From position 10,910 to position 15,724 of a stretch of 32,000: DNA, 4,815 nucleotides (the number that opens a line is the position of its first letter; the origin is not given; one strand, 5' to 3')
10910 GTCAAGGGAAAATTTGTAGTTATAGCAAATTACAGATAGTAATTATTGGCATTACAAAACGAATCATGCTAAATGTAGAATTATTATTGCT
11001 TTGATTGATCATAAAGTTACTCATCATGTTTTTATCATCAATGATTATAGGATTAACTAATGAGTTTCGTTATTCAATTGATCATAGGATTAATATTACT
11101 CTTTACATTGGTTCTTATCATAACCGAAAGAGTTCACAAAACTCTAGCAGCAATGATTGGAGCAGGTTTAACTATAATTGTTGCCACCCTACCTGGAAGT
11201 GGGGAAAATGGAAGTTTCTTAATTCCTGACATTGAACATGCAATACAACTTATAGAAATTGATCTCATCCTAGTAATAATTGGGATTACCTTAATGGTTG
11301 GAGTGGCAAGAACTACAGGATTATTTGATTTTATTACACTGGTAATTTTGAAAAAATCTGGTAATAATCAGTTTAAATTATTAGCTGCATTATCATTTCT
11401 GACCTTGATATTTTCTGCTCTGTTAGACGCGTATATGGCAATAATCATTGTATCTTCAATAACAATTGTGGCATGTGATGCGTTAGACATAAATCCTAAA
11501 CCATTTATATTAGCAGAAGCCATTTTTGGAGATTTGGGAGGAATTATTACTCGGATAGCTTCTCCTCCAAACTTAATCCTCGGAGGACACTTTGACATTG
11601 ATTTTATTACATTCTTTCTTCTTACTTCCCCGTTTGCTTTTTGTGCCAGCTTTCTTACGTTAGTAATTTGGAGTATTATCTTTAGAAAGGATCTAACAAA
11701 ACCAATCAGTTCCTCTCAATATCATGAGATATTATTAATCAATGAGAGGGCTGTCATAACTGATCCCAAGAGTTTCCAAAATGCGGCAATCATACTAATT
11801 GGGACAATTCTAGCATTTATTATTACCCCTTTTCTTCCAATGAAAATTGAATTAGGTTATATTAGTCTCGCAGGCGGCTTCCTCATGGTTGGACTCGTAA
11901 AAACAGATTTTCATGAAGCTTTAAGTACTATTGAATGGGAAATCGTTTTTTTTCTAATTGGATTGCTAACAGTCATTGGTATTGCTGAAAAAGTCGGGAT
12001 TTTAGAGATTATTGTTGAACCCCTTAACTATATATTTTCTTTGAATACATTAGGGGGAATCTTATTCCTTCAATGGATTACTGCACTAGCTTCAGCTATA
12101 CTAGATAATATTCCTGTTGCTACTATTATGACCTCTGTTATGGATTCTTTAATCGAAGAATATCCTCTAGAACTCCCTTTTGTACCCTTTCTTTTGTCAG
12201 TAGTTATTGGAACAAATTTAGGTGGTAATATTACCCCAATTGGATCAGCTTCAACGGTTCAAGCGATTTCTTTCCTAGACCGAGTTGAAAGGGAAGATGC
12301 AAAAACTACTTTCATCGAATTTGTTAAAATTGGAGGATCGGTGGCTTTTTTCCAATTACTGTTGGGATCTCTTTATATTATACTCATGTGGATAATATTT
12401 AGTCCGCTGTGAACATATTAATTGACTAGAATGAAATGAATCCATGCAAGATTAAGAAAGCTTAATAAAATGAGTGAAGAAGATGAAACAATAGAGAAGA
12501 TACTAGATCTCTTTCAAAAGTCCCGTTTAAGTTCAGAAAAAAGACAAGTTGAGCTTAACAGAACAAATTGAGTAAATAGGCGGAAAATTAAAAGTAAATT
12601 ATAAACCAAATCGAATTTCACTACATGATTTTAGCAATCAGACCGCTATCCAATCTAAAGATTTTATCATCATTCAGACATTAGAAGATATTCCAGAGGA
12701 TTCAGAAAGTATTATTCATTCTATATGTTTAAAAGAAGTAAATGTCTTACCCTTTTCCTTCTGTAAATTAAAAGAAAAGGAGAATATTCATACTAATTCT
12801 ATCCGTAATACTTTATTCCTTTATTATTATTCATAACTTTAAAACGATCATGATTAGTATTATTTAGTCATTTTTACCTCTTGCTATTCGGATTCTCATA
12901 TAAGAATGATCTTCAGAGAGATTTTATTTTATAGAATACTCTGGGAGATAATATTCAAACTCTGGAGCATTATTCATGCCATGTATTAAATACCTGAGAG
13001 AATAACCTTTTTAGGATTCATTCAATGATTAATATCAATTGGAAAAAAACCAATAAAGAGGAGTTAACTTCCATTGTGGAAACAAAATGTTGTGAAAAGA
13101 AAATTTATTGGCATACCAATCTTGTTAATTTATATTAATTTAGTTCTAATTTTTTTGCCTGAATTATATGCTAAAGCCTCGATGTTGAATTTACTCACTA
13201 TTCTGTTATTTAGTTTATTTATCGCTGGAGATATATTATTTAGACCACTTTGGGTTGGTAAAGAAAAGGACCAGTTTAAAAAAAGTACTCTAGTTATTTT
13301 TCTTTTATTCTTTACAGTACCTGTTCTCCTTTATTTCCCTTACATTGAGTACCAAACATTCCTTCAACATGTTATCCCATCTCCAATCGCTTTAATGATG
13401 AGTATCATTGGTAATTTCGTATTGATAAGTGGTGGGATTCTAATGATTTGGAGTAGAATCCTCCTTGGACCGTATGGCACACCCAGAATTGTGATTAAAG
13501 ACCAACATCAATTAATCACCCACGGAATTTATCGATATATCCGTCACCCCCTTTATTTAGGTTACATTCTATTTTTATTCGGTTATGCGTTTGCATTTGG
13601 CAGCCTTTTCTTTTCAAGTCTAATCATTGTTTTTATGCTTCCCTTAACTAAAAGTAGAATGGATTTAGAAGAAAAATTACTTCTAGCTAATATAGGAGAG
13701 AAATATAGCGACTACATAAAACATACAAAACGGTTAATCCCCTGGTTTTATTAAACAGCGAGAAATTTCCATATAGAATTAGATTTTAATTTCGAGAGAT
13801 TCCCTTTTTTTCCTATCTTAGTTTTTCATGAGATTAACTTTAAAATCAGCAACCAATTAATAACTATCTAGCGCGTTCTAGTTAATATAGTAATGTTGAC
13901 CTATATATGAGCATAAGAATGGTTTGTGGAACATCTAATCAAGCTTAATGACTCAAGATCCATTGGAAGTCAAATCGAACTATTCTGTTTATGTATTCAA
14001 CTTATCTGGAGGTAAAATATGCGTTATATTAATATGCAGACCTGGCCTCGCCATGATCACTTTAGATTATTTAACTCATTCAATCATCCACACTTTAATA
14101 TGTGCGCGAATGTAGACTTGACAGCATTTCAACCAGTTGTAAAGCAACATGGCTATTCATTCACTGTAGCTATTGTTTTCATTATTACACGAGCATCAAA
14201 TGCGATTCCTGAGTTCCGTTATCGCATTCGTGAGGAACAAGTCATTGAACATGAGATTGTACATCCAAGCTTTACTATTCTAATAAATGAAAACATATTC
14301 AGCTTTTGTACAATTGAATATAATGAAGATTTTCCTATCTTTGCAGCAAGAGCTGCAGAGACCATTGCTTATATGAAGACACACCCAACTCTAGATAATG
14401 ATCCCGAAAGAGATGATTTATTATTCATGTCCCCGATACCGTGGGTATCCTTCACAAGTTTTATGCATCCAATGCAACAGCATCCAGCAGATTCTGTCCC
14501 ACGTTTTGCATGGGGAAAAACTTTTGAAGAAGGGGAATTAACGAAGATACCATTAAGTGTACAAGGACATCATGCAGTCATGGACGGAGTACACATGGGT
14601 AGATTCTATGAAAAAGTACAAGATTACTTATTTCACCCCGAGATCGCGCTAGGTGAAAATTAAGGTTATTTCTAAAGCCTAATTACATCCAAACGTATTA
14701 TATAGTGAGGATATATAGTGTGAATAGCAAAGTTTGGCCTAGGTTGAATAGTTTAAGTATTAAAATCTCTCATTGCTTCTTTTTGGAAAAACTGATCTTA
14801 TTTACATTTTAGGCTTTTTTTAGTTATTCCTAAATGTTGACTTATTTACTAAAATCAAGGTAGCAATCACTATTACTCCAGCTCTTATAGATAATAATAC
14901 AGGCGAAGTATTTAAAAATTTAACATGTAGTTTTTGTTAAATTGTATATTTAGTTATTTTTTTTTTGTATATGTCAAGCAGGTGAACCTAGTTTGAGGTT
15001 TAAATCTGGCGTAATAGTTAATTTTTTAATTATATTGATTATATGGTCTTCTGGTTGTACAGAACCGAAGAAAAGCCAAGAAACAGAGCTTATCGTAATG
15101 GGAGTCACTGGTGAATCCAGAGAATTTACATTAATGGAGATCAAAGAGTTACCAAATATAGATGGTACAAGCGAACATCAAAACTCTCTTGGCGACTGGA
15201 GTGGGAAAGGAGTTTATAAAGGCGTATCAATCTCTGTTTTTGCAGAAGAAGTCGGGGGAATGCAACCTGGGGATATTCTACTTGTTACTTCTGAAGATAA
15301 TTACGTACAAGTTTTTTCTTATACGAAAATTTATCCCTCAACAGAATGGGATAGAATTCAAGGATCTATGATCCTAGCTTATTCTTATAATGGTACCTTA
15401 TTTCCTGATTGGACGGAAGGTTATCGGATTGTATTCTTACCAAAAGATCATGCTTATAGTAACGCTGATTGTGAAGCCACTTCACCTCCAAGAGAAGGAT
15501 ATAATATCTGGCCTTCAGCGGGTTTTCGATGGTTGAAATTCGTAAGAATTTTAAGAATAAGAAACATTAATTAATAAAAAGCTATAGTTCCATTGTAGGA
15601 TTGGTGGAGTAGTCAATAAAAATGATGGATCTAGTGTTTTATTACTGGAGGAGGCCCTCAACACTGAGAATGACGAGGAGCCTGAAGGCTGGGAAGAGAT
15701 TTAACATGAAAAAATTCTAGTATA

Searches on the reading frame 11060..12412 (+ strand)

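Call 48: search_protein_families(library=pfam, proteins=[window:11060-12412:+], max_evalue=0.001)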
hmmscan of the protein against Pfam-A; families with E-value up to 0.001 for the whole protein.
window:11060-12412:+ (450 aa): 2 families
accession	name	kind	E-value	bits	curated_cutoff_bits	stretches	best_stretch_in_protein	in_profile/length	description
PF03600.22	CitMHS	-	3.7e-53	181.2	31.9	1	17-364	1-317/336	Citrate transporter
PF02040.21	ArsB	-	2e-11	44.4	22.2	1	11-435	4-414/423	Arsenical pump membrane protein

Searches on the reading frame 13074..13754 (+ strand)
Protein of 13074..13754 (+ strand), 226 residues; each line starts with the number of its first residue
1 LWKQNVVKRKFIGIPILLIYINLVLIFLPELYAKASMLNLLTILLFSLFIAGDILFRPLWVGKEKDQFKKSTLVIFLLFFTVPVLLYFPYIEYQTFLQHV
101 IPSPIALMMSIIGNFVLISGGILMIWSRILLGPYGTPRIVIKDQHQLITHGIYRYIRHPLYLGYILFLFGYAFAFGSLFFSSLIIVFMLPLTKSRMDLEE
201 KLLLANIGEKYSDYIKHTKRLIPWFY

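Call 48: search_protein_families(library=pfam, proteins=[window:13074-13754:+], max_evalue=0.001)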
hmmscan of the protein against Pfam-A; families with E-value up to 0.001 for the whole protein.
window:13074-13754:+ (226 aa): 2 families
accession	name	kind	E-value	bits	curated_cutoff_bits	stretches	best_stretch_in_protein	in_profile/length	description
PF04140.19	ICMT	-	3.7e-12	47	24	1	117-203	5-93/95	Isoprenylcysteine carboxyl methyltransferase (ICMT) family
PF04191.18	PEMT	-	1.5e-11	45.1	25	1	111-203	4-98/105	Phospholipid methyltransferase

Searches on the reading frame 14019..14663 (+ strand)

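Call 48: search_protein_families(library=pfam, proteins=[window:14019-14663:+], max_evalue=0.001)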
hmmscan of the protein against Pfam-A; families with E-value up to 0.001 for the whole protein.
window:14019-14663:+ (214 aa): 2 families
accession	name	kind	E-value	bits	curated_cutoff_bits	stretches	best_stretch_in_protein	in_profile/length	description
PF00302.23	CAT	-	2.5e-39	135.8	23.5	1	3-201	5-205/205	Chloramphenicol acetyltransferase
PF00198.28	2-oxoacid_dh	-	0.0002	21.3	23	0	177-208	197-228/232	2-oxoacid dehydrogenases acyltransferase (catalytic domain)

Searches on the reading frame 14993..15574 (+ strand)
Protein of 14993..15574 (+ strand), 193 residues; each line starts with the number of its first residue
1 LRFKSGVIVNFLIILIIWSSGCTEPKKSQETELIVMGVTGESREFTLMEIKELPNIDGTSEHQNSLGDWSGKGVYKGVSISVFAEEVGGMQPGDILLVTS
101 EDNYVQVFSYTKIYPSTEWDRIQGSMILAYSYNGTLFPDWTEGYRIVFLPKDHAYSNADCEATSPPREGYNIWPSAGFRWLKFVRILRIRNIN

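Call 48: search_protein_families(library=pfam, proteins=[window:14993-15574:+], max_evalue=0.001)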
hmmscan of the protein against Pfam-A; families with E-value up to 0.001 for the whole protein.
window:14993-15574:+ (193 aa): 1 family
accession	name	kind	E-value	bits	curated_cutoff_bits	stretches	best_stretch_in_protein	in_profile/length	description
PF00174.25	Oxidored_molyb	-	0.00073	19.6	24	0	28-138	9-132/169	Oxidoreductase molybdopterin binding domain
